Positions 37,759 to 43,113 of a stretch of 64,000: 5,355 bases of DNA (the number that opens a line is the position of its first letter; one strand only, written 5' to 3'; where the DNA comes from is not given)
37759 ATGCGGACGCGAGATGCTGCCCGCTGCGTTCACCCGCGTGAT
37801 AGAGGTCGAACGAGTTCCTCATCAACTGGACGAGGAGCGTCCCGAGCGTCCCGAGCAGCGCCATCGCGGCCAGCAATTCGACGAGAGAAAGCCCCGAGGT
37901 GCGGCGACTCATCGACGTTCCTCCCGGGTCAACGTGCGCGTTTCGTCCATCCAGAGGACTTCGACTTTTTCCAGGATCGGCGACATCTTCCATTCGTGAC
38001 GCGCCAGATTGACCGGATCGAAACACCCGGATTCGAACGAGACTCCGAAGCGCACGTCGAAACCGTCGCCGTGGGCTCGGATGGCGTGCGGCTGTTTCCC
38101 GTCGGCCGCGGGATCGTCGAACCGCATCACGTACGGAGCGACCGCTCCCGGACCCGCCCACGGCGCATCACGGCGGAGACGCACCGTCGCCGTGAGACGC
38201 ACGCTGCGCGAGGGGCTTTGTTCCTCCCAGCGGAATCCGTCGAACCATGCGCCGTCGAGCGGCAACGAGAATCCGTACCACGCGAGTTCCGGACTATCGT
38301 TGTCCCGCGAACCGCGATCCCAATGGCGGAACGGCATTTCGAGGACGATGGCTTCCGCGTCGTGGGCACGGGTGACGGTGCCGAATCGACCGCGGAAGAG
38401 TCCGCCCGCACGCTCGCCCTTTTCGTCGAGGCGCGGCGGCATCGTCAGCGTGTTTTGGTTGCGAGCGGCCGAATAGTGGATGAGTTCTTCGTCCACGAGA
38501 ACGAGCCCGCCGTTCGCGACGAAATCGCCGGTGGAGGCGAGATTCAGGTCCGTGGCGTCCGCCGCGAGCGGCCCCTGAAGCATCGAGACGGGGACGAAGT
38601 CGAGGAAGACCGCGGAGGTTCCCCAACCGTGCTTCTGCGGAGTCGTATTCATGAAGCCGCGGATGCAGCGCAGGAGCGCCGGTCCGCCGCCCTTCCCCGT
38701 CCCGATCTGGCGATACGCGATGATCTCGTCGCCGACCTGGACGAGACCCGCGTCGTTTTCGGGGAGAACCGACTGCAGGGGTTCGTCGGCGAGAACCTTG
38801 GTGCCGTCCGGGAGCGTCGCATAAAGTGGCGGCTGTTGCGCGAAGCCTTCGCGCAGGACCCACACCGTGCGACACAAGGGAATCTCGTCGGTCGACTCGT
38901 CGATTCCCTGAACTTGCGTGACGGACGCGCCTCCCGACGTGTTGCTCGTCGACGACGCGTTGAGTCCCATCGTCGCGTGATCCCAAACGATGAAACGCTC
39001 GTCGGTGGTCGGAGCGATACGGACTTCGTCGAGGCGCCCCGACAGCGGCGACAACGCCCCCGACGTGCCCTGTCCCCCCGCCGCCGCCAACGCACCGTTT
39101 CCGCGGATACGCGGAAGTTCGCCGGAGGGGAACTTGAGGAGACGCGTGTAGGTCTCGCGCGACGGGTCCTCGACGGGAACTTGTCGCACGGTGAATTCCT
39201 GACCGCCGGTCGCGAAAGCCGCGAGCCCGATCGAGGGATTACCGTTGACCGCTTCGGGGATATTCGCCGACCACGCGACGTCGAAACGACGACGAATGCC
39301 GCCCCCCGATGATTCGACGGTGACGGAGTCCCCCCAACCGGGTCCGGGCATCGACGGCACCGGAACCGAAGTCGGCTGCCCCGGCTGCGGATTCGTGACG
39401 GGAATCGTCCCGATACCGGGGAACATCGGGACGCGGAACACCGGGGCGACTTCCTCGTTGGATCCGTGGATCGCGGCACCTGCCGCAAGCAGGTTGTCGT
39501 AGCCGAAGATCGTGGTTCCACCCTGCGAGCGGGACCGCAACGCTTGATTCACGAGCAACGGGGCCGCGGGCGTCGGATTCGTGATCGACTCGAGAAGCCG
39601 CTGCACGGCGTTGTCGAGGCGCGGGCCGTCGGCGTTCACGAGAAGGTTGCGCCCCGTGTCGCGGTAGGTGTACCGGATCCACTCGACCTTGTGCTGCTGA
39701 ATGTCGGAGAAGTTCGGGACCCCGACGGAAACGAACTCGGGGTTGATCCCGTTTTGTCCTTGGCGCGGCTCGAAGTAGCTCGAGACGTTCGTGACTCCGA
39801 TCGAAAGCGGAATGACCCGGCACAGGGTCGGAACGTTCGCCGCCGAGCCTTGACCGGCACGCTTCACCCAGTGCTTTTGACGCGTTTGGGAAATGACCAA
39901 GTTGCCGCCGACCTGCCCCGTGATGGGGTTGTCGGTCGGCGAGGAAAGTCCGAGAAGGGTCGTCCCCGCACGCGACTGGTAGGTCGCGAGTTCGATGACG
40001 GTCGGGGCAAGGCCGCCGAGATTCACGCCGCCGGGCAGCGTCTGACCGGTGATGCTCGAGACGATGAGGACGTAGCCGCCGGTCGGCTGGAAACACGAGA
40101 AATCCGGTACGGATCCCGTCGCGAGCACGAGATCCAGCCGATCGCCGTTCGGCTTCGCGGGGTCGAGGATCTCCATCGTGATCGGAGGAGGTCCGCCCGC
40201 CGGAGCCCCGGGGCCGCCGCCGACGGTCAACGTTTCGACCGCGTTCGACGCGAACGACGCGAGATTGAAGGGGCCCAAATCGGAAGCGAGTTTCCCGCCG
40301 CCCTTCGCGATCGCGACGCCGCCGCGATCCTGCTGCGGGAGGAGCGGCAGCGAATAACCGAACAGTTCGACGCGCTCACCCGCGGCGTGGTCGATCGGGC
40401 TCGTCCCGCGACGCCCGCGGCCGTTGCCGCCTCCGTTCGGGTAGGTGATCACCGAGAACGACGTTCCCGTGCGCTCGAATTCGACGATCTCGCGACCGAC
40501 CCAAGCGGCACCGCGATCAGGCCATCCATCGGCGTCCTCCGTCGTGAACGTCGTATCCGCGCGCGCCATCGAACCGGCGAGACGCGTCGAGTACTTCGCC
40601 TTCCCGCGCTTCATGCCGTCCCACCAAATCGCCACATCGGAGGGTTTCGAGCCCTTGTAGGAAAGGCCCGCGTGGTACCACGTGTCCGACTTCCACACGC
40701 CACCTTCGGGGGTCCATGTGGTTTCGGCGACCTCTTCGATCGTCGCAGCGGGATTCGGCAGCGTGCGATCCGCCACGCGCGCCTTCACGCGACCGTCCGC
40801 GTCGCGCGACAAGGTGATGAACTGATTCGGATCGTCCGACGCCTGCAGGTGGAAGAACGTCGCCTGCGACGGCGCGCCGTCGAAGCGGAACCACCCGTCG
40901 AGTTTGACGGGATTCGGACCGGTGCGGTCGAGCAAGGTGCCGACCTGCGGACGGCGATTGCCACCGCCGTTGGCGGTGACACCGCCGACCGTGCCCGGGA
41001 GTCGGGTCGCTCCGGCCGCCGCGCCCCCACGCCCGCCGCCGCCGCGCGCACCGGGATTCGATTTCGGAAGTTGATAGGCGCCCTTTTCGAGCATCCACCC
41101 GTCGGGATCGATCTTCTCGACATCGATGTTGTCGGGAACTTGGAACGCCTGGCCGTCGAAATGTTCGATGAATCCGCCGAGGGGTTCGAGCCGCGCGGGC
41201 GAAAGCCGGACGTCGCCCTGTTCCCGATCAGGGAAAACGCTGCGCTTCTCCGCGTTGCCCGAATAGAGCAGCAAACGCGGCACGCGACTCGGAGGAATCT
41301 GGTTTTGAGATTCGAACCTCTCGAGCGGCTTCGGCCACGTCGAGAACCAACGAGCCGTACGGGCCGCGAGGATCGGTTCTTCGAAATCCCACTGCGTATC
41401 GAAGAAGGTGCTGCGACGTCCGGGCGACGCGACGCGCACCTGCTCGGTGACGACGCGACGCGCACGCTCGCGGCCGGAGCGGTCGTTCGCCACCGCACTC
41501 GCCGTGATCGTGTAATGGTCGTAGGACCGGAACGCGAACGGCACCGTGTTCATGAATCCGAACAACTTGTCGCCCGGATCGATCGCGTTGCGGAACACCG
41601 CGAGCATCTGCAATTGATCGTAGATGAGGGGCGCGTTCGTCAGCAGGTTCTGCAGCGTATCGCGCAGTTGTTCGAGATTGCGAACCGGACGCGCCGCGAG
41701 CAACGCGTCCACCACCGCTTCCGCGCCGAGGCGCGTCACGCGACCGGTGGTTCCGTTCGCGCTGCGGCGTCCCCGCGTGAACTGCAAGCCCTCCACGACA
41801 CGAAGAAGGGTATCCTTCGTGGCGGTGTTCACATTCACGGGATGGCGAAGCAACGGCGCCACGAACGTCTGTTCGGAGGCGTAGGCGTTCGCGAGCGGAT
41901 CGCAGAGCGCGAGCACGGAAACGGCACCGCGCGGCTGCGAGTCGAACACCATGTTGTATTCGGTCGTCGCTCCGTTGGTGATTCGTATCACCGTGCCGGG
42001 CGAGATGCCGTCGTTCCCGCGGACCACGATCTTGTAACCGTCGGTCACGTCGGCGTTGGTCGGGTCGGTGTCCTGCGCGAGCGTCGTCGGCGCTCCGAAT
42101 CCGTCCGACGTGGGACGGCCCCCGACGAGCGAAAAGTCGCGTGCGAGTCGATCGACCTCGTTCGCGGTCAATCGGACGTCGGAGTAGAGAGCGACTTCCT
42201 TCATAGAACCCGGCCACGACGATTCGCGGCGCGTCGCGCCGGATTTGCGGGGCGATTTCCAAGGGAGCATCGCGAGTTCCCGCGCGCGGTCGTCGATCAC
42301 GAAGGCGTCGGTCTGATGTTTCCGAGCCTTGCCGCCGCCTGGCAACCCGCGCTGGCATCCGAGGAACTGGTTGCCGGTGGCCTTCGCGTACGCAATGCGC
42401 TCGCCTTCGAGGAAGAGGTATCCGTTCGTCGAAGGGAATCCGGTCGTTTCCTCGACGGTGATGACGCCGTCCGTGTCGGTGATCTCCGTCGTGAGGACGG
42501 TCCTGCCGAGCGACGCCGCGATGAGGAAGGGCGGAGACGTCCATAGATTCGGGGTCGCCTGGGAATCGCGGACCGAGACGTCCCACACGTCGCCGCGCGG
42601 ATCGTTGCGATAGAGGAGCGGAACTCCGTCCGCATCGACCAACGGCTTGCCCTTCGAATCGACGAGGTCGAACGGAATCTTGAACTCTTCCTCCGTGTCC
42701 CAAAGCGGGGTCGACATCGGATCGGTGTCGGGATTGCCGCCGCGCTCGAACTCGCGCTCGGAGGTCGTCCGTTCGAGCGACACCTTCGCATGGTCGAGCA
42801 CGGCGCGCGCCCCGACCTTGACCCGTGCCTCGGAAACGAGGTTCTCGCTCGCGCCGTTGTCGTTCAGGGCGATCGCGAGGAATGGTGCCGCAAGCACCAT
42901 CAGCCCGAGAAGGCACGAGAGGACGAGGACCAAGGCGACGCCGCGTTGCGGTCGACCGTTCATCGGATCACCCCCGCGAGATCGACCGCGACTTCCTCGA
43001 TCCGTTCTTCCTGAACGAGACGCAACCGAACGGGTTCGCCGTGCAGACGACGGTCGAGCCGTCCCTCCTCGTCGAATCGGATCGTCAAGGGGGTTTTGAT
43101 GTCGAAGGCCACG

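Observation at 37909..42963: Giant (1684 aa) GspK-like protein, about five times the size of canonical GspK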

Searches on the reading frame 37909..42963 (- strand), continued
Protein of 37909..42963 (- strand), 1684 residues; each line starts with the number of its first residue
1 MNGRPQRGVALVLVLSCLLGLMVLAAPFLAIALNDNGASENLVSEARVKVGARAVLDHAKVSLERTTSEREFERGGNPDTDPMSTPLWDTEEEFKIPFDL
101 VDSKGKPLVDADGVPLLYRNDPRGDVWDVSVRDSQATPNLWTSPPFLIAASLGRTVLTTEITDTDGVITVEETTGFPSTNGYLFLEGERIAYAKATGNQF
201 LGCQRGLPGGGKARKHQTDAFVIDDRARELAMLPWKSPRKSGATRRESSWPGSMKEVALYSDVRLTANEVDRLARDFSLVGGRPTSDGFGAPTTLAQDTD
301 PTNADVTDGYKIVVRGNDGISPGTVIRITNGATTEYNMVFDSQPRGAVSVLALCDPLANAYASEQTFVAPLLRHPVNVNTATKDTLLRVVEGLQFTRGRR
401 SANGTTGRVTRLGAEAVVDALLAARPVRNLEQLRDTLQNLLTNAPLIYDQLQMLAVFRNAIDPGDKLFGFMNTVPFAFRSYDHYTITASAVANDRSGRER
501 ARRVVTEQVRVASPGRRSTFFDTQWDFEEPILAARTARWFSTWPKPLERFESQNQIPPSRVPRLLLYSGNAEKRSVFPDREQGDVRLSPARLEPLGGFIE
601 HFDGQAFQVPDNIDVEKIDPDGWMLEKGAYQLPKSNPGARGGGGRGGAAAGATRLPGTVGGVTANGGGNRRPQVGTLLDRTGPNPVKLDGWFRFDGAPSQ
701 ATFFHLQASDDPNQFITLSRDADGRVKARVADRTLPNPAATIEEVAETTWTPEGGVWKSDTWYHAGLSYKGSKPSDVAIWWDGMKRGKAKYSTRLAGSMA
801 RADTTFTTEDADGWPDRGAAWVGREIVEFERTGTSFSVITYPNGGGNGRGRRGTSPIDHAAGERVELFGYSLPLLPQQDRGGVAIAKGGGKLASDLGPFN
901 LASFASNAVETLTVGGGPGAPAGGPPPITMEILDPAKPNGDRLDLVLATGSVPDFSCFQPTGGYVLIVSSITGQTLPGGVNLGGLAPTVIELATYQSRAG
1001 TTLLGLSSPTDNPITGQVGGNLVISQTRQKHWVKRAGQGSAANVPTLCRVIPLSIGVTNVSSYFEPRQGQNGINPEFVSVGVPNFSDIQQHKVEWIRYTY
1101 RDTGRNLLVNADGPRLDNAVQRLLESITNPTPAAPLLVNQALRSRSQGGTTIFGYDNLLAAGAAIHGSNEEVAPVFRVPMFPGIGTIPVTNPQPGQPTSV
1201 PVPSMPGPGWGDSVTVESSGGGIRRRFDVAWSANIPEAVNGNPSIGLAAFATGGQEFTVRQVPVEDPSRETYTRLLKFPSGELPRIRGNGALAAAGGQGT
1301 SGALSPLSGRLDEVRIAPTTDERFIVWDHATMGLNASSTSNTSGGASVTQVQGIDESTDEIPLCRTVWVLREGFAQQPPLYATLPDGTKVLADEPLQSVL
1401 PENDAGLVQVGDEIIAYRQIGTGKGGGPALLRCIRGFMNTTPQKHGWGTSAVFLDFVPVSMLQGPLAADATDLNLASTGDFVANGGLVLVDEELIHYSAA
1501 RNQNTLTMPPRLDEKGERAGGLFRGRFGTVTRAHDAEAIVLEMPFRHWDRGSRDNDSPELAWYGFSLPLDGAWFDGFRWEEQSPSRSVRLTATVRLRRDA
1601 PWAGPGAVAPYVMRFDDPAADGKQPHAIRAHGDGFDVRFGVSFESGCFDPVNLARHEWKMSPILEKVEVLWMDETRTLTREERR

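Call 82: search_protein_families(library=ncbifam, proteins=[P0016, P0017, P0018, P0013, P0009], max_evalue=0.1)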
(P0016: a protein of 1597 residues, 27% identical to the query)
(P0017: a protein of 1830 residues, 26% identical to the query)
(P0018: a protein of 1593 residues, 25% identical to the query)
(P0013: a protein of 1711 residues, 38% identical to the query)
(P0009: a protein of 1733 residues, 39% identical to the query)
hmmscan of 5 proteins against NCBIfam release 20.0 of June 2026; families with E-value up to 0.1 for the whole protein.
P0016 (1597 aa): 2 families
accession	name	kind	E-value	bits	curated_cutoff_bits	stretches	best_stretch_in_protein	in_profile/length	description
NF037980.1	T2SS_GspK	equivalog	6.3e-08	32.5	130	1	9-123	2-107/307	type II secretion system minor pseudopilin GspK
NF002334.0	PRK01294.1-2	equivalog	0.042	13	285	1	11-89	6-84/336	lipase secretion chaperone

P0017 (1830 aa): 1 family
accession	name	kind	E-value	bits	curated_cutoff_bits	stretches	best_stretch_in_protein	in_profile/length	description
NF037980.1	T2SS_GspK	equivalog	5.2e-06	26.2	130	1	19-88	1-72/307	type II secretion system minor pseudopilin GspK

P0018 (1593 aa): 2 families
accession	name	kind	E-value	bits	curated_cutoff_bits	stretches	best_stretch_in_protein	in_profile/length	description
NF037980.1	T2SS_GspK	equivalog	1.3e-13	51.1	130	1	27-155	2-105/307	type II secretion system minor pseudopilin GspK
TIGR02600.1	Verru_Chthon_A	subfamily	0.043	11.7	332.3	1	28-89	1-62/1296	Verru_Chthon cassette protein A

P0013 (1711 aa): 2 families
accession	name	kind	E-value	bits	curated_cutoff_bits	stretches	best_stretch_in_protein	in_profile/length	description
NF037980.1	T2SS_GspK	equivalog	7.5e-06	25.7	130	1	10-110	1-99/307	type II secretion system minor pseudopilin GspK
TIGR02600.1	Verru_Chthon_A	subfamily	0.014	13.2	332.3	1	12-69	1-58/1296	Verru_Chthon cassette protein A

P0009 (1733 aa): 1 family
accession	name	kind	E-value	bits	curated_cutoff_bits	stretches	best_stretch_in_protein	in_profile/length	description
TIGR02600.1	Verru_Chthon_A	subfamily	0.014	13.3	332.3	1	19-63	1-45/1296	Verru_Chthon cassette protein A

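Call 88: find_related_loci(query=A1, collection=viral_contigs, flank=5000)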
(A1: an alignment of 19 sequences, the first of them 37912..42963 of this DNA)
Query A1 (1684 aa) in viral_contigs; peptide patterns used: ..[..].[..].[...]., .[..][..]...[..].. (x = any residue, [..] = any of these).
65 stretches matched a pattern; 2 encode a relative of the query (tblastn E <= 1e-3); 2 distinct loci.
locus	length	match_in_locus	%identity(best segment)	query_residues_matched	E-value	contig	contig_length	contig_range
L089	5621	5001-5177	40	1477-1544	1e-5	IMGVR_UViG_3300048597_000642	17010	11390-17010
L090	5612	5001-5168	38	1480-1544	3e-5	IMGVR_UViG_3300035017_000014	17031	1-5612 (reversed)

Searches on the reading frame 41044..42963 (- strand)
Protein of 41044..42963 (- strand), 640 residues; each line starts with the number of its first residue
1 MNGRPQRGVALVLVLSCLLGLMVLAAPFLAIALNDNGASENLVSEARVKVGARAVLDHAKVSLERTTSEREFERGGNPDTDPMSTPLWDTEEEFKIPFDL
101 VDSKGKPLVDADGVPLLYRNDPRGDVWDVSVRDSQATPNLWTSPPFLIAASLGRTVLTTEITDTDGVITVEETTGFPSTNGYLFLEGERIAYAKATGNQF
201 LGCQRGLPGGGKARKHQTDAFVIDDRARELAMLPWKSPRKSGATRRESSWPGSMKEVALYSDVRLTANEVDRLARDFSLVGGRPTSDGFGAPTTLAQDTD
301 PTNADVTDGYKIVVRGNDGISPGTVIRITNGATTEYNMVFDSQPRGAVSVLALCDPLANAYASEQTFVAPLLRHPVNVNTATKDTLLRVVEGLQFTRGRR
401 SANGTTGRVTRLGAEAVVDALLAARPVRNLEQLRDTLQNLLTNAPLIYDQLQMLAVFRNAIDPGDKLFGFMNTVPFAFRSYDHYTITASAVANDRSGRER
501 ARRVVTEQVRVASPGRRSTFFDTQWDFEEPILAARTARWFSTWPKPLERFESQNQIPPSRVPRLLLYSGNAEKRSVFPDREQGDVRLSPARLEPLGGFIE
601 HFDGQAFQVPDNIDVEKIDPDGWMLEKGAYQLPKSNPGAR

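Call 33: predict_structure(alignment_id=A2)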
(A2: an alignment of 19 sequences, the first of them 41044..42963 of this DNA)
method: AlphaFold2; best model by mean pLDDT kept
length: 640 residues; sequences in the alignment: 19
mean_pLDDT: 74.8   pTM: 0.71
mean pLDDT of the five models: 74.8, 72.2, 71.1, 70.5, 66.8
residues with pLDDT >= 90: 185; 70-90: 282; 50-70: 40; < 50: 133
segments of 3 or more residues with pLDDT < 50: 1-3, 241-245, 284-286, 514-519, 528-640
pLDDT, mean of each block of 10 residues (from residue 1): 54 84 81 80 89 88 79 76 78 77 77 73 84 88 92 92 93 93 92 95 90 89 93 78 52 73 83 87 58 89 85 88 90 89 88 92 89 88 94 79 75 95 87 88 88 89 82 87 86 87 87 50 49 36 32 38 44 41 33 33 32 36 35 34
secondary structure, 60 per line:
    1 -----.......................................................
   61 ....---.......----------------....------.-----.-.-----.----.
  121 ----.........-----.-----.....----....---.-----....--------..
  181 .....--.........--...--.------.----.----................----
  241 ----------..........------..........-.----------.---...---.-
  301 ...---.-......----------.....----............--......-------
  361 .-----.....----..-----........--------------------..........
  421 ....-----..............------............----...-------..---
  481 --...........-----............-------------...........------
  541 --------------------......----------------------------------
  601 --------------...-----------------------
elements in order: H6-64 H68-74 H91-94 E125-133 H145-149 E154-157 E167-170 E179-185 E188-196 E199-201 E221-224 H225-236 H251-260 H267-276 E293-295 E309-314 E325-329 E334-345 E348-353 E367-371 H383-390 H411-424 H430-443 H450-461 E483-493 E499-510 H524-534 H561-566

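Call 53: search_protein_representatives(alignment_id=A4)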
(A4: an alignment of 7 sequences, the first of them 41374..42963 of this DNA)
Query: 7 sequences, 530 profile positions. Proteins with E-value up to 0.001 (for the whole library): 4047; up to 1e-10: 827; up to 1e-30: 394. The best 150 are listed.
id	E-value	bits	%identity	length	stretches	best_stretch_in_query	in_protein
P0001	1.9e-235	798.8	-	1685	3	7-530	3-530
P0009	4.1e-201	685.5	-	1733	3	9-529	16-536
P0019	9.9e-188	641.3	-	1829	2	7-529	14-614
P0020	9.8e-180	614.9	-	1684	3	7-529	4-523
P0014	1.4e-176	604.5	-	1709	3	7-529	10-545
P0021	6.3e-176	602.4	-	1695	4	6-529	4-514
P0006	7.6e-176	602.1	-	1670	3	5-529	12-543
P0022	1.7e-173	594.3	-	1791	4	3-529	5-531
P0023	1.8e-156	538.2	-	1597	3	2-529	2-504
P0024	1.0e-149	515.9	-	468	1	2-466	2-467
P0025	2.5e-138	478.3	-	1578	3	6-530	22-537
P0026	8.4e-138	476.6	-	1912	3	15-530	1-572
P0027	2.3e-132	458.6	-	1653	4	6-529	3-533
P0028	1.9e-130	452.3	-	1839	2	8-529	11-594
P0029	1.7e-128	445.8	-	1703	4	5-530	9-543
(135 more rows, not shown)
